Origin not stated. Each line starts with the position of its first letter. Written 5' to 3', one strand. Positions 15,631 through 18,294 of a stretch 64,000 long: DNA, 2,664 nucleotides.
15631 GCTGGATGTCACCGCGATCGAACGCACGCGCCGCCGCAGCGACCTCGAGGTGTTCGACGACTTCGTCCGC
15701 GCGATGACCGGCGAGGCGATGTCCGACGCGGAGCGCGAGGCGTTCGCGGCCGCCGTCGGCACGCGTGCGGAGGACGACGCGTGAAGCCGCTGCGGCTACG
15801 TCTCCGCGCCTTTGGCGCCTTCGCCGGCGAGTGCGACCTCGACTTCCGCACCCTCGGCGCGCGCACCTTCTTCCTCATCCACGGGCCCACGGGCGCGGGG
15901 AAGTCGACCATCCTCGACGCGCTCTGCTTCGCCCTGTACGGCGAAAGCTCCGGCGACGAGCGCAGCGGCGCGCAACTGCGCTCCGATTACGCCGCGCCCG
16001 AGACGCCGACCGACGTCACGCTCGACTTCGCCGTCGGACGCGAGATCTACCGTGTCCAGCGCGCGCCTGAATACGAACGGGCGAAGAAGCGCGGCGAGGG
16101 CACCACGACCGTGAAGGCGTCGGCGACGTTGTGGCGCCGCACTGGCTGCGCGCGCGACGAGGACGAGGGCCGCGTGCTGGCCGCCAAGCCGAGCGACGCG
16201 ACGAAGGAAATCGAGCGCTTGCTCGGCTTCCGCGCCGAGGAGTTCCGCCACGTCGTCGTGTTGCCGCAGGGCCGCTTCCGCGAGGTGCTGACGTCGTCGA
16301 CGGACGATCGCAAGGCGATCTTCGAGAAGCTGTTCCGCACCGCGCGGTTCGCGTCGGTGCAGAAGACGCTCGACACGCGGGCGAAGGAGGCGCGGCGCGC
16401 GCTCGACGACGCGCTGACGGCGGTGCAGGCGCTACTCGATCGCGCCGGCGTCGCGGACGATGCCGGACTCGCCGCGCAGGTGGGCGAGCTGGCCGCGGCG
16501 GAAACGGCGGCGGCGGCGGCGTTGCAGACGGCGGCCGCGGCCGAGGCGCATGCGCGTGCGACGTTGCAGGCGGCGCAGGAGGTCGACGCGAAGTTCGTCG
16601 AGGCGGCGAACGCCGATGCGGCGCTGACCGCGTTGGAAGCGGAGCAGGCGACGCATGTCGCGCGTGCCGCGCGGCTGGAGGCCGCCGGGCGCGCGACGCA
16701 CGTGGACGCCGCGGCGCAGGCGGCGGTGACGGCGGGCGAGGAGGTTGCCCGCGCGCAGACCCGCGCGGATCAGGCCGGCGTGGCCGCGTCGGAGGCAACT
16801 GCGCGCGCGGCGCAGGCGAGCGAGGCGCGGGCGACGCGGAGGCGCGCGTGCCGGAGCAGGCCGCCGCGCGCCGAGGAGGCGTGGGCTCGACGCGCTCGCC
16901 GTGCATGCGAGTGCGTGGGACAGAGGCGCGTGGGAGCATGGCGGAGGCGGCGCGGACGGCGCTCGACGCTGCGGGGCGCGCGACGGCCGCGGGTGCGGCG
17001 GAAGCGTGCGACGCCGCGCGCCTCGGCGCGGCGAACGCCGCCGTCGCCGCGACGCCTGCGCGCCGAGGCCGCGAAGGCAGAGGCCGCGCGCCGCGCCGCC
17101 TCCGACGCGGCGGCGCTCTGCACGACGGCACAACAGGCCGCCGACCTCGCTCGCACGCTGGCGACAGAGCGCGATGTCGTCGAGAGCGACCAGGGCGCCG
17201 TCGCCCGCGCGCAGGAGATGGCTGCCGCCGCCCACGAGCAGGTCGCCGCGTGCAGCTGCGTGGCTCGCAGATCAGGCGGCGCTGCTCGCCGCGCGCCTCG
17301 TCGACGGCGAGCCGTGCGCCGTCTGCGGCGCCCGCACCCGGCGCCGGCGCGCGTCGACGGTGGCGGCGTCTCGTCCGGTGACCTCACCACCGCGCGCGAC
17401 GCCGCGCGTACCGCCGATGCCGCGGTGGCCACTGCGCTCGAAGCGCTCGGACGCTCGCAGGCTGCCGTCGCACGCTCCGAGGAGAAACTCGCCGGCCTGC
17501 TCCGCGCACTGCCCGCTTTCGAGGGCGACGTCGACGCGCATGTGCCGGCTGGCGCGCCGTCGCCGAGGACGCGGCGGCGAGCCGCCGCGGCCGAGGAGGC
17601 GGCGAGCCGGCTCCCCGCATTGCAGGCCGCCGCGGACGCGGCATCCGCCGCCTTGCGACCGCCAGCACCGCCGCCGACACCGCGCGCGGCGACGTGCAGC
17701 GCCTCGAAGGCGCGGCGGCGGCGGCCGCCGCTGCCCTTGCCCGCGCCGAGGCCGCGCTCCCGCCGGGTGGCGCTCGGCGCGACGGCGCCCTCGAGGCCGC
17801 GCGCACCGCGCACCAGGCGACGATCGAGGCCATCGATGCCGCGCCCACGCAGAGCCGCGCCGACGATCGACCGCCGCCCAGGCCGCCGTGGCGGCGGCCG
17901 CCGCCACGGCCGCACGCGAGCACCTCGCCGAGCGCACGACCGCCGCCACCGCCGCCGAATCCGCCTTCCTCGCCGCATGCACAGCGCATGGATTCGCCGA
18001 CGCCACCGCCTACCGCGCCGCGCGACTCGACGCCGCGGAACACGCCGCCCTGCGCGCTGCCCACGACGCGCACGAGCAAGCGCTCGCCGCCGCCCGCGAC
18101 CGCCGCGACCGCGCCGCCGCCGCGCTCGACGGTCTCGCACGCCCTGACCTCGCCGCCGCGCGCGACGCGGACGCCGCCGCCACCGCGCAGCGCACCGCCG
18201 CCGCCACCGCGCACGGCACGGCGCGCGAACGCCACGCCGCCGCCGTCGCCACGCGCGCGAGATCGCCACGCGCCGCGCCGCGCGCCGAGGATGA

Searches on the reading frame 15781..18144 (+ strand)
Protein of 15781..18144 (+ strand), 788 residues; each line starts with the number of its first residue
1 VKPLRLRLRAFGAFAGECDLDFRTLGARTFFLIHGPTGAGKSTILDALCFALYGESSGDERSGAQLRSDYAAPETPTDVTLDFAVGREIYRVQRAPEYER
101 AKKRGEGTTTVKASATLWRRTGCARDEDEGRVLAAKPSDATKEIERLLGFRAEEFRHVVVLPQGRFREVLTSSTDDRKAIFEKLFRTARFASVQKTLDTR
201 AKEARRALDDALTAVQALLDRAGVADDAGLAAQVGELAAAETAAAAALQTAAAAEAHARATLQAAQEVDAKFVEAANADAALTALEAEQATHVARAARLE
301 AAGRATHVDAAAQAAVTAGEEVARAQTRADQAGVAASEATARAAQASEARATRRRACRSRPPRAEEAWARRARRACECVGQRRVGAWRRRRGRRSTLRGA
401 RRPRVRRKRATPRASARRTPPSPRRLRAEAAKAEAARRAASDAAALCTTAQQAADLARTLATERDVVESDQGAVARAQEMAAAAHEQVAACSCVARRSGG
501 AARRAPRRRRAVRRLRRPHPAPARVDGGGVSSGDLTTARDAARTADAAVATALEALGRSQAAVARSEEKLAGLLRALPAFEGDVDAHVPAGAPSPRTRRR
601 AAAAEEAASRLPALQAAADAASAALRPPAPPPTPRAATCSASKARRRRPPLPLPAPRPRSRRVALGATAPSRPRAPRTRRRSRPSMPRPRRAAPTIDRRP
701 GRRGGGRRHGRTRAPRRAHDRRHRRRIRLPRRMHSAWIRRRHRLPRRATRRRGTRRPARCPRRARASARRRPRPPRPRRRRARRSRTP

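Call 31: search_protein_families(library=pfam, proteins=[window:15781-18144:+], max_evalue=0.001)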
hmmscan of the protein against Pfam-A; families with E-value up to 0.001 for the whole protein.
window:15781-18144:+ (788 aa): 3 families
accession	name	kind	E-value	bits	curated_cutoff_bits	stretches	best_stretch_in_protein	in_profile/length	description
PF13476.12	AAA_23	-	5e-21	76.7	27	1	5-197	1-176/201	AAA domain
PF13514.12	AAA_27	-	9e-08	32.4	22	1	1-54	1-52/206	AAA domain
PF13555.12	AAA_29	-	5.1e-07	29.8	27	1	9-56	7-50/61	P-loop containing region of AAA domain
